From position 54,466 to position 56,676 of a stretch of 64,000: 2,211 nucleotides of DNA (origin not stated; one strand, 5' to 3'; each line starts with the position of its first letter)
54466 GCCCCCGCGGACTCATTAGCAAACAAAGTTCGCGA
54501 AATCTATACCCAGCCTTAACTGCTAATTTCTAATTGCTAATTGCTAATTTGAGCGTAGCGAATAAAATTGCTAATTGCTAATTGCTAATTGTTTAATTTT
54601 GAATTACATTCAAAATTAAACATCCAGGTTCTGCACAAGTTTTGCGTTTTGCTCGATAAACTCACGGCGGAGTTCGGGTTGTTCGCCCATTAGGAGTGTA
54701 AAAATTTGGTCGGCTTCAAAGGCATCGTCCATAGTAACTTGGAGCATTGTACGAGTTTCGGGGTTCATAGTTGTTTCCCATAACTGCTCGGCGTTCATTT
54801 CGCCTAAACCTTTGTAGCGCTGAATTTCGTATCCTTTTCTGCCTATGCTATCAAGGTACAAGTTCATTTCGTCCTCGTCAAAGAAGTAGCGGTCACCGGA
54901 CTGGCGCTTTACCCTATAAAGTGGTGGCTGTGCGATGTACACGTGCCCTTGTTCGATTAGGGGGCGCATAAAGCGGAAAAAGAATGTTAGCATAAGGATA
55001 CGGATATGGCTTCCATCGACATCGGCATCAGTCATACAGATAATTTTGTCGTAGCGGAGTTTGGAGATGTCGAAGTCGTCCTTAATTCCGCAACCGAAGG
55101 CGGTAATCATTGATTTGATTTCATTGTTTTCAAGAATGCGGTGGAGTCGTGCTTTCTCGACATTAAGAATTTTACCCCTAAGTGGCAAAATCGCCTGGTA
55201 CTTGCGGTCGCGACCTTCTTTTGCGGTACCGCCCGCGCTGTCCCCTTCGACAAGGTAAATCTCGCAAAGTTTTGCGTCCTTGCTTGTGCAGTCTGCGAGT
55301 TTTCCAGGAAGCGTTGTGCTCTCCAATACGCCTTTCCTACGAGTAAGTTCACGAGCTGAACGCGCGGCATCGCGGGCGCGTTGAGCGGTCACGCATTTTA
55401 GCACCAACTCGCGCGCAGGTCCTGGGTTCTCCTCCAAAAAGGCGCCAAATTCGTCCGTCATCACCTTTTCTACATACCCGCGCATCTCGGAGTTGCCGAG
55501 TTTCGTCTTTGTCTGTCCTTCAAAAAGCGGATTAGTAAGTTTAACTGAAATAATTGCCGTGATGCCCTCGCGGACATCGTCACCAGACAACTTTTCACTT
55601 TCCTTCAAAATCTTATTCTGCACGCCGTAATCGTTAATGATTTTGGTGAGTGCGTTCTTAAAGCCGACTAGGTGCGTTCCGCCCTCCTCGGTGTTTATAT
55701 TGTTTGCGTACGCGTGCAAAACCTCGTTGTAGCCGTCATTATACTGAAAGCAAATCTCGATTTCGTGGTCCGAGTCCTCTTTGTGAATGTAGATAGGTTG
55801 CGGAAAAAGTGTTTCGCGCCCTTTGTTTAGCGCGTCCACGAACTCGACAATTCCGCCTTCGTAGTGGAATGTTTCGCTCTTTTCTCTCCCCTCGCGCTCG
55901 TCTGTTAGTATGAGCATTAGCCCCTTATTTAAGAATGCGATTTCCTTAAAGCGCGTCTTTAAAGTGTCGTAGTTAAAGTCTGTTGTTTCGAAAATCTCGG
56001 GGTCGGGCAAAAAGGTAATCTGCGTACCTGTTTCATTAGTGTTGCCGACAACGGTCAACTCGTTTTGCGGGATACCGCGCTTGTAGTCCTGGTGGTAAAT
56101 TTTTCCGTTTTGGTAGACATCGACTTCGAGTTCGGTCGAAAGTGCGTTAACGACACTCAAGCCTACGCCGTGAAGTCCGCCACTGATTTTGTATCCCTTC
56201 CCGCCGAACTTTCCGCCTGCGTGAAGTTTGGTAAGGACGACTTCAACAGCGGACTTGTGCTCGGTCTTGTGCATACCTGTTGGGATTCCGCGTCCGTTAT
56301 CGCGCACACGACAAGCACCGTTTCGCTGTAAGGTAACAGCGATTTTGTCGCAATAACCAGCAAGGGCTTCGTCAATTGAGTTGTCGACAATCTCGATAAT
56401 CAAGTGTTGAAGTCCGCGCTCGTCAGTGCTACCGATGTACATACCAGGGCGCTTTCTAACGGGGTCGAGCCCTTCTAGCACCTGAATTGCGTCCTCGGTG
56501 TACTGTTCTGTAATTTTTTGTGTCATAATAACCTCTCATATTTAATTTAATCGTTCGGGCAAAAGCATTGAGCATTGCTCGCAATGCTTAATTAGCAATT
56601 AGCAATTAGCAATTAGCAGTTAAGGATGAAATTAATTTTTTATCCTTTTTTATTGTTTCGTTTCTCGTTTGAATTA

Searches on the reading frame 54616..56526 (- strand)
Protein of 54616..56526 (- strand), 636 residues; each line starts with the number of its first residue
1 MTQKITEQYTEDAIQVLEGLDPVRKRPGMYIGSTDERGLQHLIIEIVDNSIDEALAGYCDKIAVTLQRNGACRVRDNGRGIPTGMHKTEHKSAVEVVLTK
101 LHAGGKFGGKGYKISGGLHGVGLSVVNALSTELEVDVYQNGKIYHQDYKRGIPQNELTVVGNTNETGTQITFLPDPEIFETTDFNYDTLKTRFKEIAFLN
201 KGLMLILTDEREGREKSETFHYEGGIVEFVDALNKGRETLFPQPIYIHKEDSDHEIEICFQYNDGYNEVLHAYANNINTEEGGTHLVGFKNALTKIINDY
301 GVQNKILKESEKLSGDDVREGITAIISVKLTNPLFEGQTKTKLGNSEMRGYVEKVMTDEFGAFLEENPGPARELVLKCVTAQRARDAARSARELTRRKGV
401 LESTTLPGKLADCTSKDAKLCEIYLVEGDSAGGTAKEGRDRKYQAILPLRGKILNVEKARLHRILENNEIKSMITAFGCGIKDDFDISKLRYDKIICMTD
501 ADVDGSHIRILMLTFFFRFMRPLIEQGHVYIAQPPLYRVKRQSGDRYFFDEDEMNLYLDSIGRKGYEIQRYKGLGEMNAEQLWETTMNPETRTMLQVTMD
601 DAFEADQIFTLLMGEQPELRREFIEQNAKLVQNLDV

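Call 6: search_protein_families(library=pfam, proteins=[window:54616-56526:-])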
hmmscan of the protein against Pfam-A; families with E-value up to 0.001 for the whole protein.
window:54616-56526:- (636 aa): 4 families
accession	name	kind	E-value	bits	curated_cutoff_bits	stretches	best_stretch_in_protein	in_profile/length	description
PF00204.31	DNA_gyraseB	-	1e-57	194.9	27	1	225-393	1-172/173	DNA gyrase B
PF00986.26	DNA_gyraseB_C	-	2e-31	108.4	29.8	1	564-625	2-63/63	DNA gyrase B subunit, carboxyl terminus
PF01751.28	Toprim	-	1.5e-19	70.4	23.1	1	422-533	1-95/96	Toprim domain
PF02518.31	HATPase_c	-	5.5e-17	62.6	26.4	1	34-175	1-108/111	Histidine kinase-, DNA gyrase B-, and HSP90-like ATPase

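Call 9: find_encoding_contigs(protein=window:54616-56526:-, flank=10000, max_places=6)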
Protein window:54616-56526:- (636 aa): no gene with exactly this product is on record in the collection.

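Call 18: find_homologous_proteins(query=window:54616-56526:-, max_evalue=1e-100)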
Query window:54616-56526:- (636 aa): 8000 proteins with E <= 1e-100 among 8000 candidates; the best 120 are listed.
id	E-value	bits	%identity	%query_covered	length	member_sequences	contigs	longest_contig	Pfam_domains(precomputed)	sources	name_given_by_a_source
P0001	0.0e+0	1322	90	100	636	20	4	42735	PF00986.27,PF02518.32,PF01751.29,PF00204.32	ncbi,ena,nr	ncbi:MAG: DNA topoisomerase (ATP-hydrolyzing) subunit B [Clostridia bacterium]|nr:DNA topoisomerase 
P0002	0.0e+0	1321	90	100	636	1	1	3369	PF00986.27,PF02518.32,PF01751.29,PF00204.32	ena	-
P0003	0.0e+0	1310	89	100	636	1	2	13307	PF00986.27,PF02518.32,PF01751.29,PF00204.32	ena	-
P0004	0.0e+0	1308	89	100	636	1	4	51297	PF00986.27,PF02518.32,PF01751.29,PF00204.32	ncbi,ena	-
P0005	0.0e+0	1307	89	100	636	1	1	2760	PF00986.27,PF02518.32,PF01751.29,PF00204.32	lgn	-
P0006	0.0e+0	1307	89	100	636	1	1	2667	PF00986.27,PF02518.32,PF01751.29,PF00204.32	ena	-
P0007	0.0e+0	1306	89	100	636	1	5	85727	PF00986.27,PF02518.32,PF01751.29,PF00204.32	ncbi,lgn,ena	-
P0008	0.0e+0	1305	89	100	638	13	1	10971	PF00986.27,PF02518.32,PF01751.29,PF00204.32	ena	-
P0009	0.0e+0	1304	89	100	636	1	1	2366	PF00986.27,PF02518.32,PF01751.29,PF00204.32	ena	-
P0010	0.0e+0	1303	89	100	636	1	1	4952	PF00986.27,PF02518.32,PF01751.29,PF00204.32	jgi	-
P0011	0.0e+0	1301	89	100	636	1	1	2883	PF00986.27,PF02518.32,PF01751.29,PF00204.32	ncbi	-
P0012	0.0e+0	1299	89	100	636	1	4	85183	PF00986.27,PF02518.32,PF01751.29,PF00204.32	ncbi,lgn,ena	-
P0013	0.0e+0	1298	89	100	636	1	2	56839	PF00986.27,PF02518.32,PF01751.29,PF00204.32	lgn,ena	-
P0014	0.0e+0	1297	88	100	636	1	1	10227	PF00986.27,PF02518.32,PF01751.29,PF00204.32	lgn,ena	-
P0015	0.0e+0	1295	89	100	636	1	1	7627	PF00986.27,PF02518.32,PF01751.29,PF00204.32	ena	-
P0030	0.0e+0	1285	88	100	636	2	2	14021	PF00986.27,PF02518.32,PF01751.29,PF00204.32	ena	-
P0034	0.0e+0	1280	89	98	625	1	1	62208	PF00986.27,PF02518.32,PF01751.29,PF00204.32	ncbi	-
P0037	0.0e+0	1277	86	100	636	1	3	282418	PF00986.27,PF02518.32,PF01751.29,PF00204.32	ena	-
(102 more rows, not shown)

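Call 20: find_encoding_contigs(protein=P0001, flank=10000, max_places=4)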
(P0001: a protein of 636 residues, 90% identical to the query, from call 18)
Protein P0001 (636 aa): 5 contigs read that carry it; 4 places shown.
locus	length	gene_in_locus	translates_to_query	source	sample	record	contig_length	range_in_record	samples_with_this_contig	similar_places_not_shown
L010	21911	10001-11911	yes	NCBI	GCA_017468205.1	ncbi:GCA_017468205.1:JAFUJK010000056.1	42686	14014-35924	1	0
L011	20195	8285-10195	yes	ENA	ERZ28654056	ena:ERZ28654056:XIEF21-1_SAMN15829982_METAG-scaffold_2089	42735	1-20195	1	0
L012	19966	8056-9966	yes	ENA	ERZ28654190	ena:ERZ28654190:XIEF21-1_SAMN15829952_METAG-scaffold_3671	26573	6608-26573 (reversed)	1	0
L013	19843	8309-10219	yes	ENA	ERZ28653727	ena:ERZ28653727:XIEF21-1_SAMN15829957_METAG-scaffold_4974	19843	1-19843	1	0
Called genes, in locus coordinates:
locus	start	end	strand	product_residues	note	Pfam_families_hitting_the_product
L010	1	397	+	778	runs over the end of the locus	PF00583:Acetyltransf_1, PF13508:Acetyltransf_7 (weak)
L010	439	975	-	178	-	PF00583:Acetyltransf_1, PF13302:Acetyltransf_3, PF13508:Acetyltransf_7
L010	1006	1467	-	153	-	PF00149:Metallophos (faint), PF12850:Metallophos_2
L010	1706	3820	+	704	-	PF18998:Flg_new_2 (faint), PF09479:Flg_new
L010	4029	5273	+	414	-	PF07523:Big_3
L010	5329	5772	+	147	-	PF00383:dCMP_cyt_deam_1, PF14437:MafB19-deam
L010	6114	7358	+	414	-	PF02463:SMC_N, PF13175:AAA_15, PF13476:AAA_23, PF13304:AAA_21 (weak)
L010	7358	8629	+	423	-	-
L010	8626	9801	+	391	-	-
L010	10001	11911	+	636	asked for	PF02518:HATPase_c, PF00204:DNA_gyraseB, PF01751:Toprim, PF00986:DNA_gyraseB_C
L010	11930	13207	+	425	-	-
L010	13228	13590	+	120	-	-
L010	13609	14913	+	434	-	-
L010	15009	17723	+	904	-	PF00521:DNA_topoisoIV, PF03989:DNA_gyraseA_C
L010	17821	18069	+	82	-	-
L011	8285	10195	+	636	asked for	PF02518:HATPase_c, PF00204:DNA_gyraseB, PF01751:Toprim, PF00986:DNA_gyraseB_C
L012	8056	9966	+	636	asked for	PF02518:HATPase_c, PF00204:DNA_gyraseB, PF01751:Toprim, PF00986:DNA_gyraseB_C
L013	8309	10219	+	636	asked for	PF02518:HATPase_c, PF00204:DNA_gyraseB, PF01751:Toprim, PF00986:DNA_gyraseB_C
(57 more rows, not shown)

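Call 21: find_encoding_contigs(protein=P0007, flank=10000, max_places=3)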
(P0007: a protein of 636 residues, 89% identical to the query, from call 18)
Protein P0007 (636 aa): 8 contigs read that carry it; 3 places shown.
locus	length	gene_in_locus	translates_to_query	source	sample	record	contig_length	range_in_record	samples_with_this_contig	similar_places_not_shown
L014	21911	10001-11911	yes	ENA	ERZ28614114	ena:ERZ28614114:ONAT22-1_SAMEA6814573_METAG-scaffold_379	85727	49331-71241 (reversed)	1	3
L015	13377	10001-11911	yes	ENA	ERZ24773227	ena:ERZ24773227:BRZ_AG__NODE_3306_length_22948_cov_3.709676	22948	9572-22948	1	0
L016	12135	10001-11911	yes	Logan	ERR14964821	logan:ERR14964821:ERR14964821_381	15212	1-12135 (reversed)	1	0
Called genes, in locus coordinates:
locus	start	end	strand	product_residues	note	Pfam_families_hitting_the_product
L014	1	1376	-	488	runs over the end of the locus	-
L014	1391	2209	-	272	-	-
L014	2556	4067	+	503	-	-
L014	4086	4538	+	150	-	PF00383:dCMP_cyt_deam_1, PF14437:MafB19-deam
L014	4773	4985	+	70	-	-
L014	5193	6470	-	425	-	PF00326:Peptidase_S9 (faint), PF12146:Hydrolase_4, PF00561:Abhydrolase_1 (weak), PF12697:Abhydrolase_6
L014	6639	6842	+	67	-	-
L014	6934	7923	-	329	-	PF02661:Fic, PF21247:Fic-like_C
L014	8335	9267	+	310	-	PF02661:Fic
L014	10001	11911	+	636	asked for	PF02518:HATPase_c, PF00204:DNA_gyraseB, PF01751:Toprim, PF00986:DNA_gyraseB_C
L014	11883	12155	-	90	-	-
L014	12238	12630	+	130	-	-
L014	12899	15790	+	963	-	PF00521:DNA_topoisoIV, PF03989:DNA_gyraseA_C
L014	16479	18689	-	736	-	-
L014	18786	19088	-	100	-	PF01381:HTH_3, PF13560:HTH_31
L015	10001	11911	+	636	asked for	PF02518:HATPase_c, PF00204:DNA_gyraseB, PF01751:Toprim, PF00986:DNA_gyraseB_C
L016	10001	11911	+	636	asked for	PF02518:HATPase_c, PF00204:DNA_gyraseB, PF01751:Toprim, PF00986:DNA_gyraseB_C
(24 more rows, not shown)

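Call 22: find_encoding_contigs(protein=P0037, flank=10000, max_places=3)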
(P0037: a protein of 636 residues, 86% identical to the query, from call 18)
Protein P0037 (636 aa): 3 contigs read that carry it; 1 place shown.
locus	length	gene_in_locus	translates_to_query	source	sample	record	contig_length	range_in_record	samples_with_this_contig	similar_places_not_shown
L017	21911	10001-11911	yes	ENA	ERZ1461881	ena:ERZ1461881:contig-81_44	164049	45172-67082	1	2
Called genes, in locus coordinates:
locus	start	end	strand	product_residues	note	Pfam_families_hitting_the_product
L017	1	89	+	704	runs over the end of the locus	PF01935:DUF87 (weak), PF10412:TrwB_AAD_bind (faint)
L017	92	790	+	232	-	-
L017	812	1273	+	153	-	PF12682:Flavodoxin_4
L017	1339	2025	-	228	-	-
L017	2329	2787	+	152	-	-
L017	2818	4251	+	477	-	-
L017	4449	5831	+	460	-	PF11638:DnaA_N, PF13401:AAA_22 (faint), PF00308:Bac_DnaA, PF01695:IstB_IS21 (weak), PF00004:AAA, PF08299:Bac_DnaA_C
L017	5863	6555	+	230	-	PF02674:Colicin_V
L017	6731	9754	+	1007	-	PF13306:LRR_5, PF12799:LRR_4 (faint), PF13855:LRR_8 (faint), PF13306:LRR_5, PF18998:Flg_new_2 (weak)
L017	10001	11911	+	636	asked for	PF02518:HATPase_c, PF00204:DNA_gyraseB, PF01751:Toprim, PF00986:DNA_gyraseB_C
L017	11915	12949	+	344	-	-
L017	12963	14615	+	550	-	-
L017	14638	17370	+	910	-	PF00521:DNA_topoisoIV, PF03989:DNA_gyraseA_C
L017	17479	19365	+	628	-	PF02463:SMC_N, PF00664:ABC_membrane, PF00005:ABC_tran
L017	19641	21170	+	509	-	PF02463:SMC_N (faint), PF03193:RsgA_GTPase (faint), PF00005:ABC_tran, PF00350:Dynamin_N (faint), PF13304:AAA_21 (faint), PF12848:ABC_tran_Xtn, PF00005:ABC_tran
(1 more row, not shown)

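Call 63: find_encoding_contigs(protein=P0004, flank=10000, max_places=2)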
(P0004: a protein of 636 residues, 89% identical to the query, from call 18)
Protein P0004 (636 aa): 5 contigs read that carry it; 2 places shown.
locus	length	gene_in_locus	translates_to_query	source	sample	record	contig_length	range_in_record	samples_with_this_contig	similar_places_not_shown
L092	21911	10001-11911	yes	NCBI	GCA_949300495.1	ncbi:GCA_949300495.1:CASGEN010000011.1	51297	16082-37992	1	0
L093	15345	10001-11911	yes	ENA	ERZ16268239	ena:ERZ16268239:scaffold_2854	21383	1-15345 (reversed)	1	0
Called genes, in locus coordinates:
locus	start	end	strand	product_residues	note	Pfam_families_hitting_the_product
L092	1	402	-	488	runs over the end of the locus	-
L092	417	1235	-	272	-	-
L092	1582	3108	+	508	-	-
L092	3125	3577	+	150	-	PF00383:dCMP_cyt_deam_1, PF14437:MafB19-deam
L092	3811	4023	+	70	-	-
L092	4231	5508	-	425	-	PF00326:Peptidase_S9 (faint), PF12146:Hydrolase_4, PF00561:Abhydrolase_1 (weak), PF12697:Abhydrolase_6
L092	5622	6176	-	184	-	-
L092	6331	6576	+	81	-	PF13443:HTH_26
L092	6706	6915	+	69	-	-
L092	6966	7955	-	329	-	PF02661:Fic, PF21247:Fic-like_C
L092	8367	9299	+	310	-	PF02661:Fic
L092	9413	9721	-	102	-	-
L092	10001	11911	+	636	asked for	PF02518:HATPase_c, PF00204:DNA_gyraseB, PF01751:Toprim, PF00986:DNA_gyraseB_C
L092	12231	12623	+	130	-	-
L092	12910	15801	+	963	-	PF00521:DNA_topoisoIV, PF03989:DNA_gyraseA_C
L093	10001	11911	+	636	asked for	PF02518:HATPase_c, PF00204:DNA_gyraseB, PF01751:Toprim, PF00986:DNA_gyraseB_C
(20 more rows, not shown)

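Call 64: find_encoding_contigs(protein=P0012, flank=10000, max_places=2)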
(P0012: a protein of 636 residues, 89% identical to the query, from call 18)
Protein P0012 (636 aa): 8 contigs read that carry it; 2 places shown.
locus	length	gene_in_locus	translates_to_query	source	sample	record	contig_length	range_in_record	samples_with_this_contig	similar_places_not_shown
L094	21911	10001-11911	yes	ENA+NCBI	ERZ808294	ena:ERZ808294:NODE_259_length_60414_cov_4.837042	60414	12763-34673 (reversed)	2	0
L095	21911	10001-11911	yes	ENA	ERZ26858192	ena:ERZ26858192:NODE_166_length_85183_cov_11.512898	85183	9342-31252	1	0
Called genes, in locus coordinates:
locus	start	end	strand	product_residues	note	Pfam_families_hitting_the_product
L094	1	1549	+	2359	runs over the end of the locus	PF09479:Flg_new (weak)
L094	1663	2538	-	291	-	-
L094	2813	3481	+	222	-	-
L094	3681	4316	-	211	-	PF00265:TK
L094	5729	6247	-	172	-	PF06908:YpsA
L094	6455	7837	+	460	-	-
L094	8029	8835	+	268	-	-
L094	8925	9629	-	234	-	PF02674:Colicin_V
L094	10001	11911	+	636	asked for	PF02518:HATPase_c, PF00204:DNA_gyraseB, PF01751:Toprim, PF00986:DNA_gyraseB_C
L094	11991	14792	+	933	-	PF00521:DNA_topoisoIV, PF03989:DNA_gyraseA_C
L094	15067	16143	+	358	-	PF12146:Hydrolase_4, PF12697:Abhydrolase_6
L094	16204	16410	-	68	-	-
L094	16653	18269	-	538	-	-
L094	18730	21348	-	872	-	PF01326:PPDK_N (weak), PF00391:PEP-utilizers, PF02896:PEP-utilizers_C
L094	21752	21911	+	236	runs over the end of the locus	PF08713:DNA_alkylation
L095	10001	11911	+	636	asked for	PF02518:HATPase_c, PF00204:DNA_gyraseB, PF01751:Toprim, PF00986:DNA_gyraseB_C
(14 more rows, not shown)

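Call 65: find_encoding_contigs(protein=P0034, flank=10000, max_places=2)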
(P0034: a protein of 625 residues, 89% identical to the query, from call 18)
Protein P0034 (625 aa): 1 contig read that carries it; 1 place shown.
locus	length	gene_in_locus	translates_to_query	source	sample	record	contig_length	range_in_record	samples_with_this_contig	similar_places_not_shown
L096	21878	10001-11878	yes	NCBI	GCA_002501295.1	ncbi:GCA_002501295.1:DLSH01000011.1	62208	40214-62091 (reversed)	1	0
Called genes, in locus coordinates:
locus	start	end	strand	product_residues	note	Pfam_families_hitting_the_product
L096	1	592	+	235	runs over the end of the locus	?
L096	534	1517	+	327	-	-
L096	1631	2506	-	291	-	-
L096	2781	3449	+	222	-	-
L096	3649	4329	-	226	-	-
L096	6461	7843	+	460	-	-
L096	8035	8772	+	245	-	-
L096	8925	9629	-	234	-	PF02674:Colicin_V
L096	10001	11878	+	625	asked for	PF02518:HATPase_c, PF00204:DNA_gyraseB, PF01751:Toprim, PF00986:DNA_gyraseB_C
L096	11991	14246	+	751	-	-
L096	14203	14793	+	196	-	-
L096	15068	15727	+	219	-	PF12146:Hydrolase_4, PF12697:Abhydrolase_6 (weak)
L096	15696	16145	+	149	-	PF12146:Hydrolase_4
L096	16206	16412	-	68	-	-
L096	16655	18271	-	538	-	-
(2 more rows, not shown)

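Call 76: list_cluster_members(proteins=[P0001, P0008, P0002, P0003, P0005, P0006, P0009, P0010, P0011, P0030])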
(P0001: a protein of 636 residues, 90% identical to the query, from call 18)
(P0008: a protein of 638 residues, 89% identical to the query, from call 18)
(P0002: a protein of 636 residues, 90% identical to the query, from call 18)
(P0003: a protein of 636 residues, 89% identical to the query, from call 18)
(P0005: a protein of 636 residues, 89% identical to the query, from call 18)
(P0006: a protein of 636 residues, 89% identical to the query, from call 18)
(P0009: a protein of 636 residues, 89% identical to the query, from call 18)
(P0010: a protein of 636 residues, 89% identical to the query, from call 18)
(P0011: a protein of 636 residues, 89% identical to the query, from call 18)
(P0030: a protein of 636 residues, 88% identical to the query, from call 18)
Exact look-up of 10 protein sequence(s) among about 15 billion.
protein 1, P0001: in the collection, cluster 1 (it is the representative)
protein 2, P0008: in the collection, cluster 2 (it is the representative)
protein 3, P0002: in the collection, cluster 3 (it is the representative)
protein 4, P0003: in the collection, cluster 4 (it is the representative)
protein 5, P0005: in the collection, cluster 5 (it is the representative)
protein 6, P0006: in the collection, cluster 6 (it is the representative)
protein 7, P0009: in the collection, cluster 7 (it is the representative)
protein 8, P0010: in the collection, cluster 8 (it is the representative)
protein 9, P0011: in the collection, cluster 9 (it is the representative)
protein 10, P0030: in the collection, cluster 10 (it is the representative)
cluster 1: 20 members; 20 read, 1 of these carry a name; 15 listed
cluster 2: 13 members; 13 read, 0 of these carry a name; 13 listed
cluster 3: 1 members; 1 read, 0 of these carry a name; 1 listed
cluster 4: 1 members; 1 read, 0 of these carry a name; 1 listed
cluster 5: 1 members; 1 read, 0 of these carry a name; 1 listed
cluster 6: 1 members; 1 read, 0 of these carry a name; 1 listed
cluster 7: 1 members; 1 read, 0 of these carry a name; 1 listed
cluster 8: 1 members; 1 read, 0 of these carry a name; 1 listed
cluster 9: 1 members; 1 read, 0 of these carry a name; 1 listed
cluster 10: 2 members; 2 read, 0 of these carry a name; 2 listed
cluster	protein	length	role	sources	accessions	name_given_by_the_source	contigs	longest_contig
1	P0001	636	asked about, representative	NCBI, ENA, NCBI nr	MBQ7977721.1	MAG: DNA topoisomerase (ATP-hydrolyzing) subunit B [Clostridia bacterium] | DNA topoisomerase (ATP-hydrolyzing) subunit B [Clostridia bacterium]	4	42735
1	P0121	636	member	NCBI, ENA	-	-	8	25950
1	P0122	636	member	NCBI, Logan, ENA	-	-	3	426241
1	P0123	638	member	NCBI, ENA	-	-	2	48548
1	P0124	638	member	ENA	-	-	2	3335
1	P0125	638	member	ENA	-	-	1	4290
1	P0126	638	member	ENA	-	-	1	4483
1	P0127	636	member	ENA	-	-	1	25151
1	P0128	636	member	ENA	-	-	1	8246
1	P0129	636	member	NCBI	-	-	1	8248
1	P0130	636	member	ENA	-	-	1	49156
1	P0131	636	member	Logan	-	-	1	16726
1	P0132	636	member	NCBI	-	-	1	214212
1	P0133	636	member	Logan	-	-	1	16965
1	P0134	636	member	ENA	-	-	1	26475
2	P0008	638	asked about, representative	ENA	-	-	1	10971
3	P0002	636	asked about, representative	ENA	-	-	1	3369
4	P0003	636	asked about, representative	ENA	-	-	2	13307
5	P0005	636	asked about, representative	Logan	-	-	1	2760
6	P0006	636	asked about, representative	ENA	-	-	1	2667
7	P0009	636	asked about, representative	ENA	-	-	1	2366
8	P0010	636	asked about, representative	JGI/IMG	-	-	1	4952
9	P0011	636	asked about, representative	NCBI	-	-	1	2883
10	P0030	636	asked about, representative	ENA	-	-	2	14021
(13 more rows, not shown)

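Call 78: find_encoding_contigs(protein=P0123, flank=10000, max_places=2)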
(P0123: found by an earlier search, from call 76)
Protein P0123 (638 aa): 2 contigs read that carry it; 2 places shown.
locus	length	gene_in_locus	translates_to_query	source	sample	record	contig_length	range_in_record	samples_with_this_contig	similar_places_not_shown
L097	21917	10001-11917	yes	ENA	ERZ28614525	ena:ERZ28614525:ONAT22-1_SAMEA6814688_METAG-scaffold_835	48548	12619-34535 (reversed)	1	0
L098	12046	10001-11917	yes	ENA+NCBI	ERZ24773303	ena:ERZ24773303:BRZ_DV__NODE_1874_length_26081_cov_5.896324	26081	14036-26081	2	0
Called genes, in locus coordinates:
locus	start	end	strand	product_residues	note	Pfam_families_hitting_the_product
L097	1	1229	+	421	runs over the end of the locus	PF06689:zf-C4_ClpX, PF00493:MCM, PF01078:Mg_chelatase (faint), PF05496:RuvB_N (faint), PF00004:AAA, PF07724:AAA_2, PF07728:AAA_5, PF10431:ClpB_D2-small, +1 more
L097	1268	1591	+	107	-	PF01035:DNA_binding_1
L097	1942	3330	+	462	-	PF11638:DnaA_N (weak), PF00308:Bac_DnaA, PF01695:IstB_IS21 (weak), PF00004:AAA (weak), PF08299:Bac_DnaA_C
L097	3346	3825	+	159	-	PF12773:DZR (faint), PF13240:Zn_Ribbon_1 (faint)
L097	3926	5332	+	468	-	PF00092:VWA, PF13519:VWA_2, PF27268:CsxB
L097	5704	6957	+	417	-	PF02463:SMC_N, PF13175:AAA_15, PF13476:AAA_23, PF13304:AAA_21 (weak)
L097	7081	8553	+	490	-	-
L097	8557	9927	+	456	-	-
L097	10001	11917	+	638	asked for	PF02518:HATPase_c, PF00204:DNA_gyraseB, PF01751:Toprim, PF00986:DNA_gyraseB_C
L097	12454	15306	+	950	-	PF00521:DNA_topoisoIV, PF03989:DNA_gyraseA_C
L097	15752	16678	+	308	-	PF06695:Sm_multidrug_ex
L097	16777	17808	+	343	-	PF02517:Rce1-like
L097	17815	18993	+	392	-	PF02517:Rce1-like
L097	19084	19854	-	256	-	-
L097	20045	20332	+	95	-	PF00166:Cpn10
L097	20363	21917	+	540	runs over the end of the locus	PF00118:Cpn60_TCP1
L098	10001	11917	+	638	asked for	PF02518:HATPase_c, PF00204:DNA_gyraseB, PF01751:Toprim, PF00986:DNA_gyraseB_C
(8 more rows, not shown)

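Call 79: find_encoding_contigs(protein=P0121, flank=10000, max_places=3)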
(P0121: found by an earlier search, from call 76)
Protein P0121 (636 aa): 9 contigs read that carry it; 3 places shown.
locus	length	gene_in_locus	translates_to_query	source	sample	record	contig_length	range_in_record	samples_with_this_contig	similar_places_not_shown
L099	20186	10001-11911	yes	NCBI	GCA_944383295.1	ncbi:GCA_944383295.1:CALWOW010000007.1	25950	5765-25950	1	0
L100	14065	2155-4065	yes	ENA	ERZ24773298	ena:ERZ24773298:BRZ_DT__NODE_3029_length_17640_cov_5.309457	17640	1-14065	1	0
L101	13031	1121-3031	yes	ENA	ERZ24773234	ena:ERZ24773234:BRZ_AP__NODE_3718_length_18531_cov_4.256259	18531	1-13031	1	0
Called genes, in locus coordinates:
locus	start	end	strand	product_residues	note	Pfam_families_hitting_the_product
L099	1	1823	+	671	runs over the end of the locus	-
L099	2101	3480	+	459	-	PF11638:DnaA_N, PF13401:AAA_22 (faint), PF00308:Bac_DnaA, PF00004:AAA (weak), PF08299:Bac_DnaA_C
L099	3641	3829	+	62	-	-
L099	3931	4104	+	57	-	-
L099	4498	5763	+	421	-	PF02463:SMC_N, PF13175:AAA_15, PF13476:AAA_23, PF13514:AAA_27 (faint), PF13304:AAA_21 (weak)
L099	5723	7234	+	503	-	-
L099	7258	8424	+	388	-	-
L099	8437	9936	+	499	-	-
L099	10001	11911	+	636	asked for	PF02518:HATPase_c, PF00204:DNA_gyraseB, PF01751:Toprim, PF00986:DNA_gyraseB_C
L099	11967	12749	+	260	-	-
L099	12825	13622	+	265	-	-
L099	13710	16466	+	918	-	PF00521:DNA_topoisoIV, PF03989:DNA_gyraseA_C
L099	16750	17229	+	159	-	PF02525:Flavodoxin_2 (weak), PF12682:Flavodoxin_4, PF12724:Flavodoxin_5 (faint)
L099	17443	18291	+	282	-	-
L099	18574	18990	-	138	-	-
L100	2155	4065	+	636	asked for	PF02518:HATPase_c, PF00204:DNA_gyraseB, PF01751:Toprim, PF00986:DNA_gyraseB_C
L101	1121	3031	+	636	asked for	PF02518:HATPase_c, PF00204:DNA_gyraseB, PF01751:Toprim, PF00986:DNA_gyraseB_C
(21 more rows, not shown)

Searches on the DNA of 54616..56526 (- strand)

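Call 83: search_rna_families(source=L097, threshold=evalue, max_evalue=1)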
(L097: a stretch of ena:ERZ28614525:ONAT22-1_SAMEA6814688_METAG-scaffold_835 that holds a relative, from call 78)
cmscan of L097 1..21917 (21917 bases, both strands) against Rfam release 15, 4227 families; matches with E-value up to 1: 3.
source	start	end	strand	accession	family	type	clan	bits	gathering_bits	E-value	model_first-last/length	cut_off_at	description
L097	15550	15620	-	RF00005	tRNA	Gene; tRNA;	CL00001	68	29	3.8e-13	1-71/71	no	tRNA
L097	5536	5637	+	RF02502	Atu_C8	Gene; sRNA;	-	27.5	50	0.094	1-122/122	no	Rhizobiales sRNA Atu_C8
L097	1176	1247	-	RF00459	MPMV_package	Cis-reg;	-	21.6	54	0.35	208-279/279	no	Mason-Pfizer monkey virus packaging signal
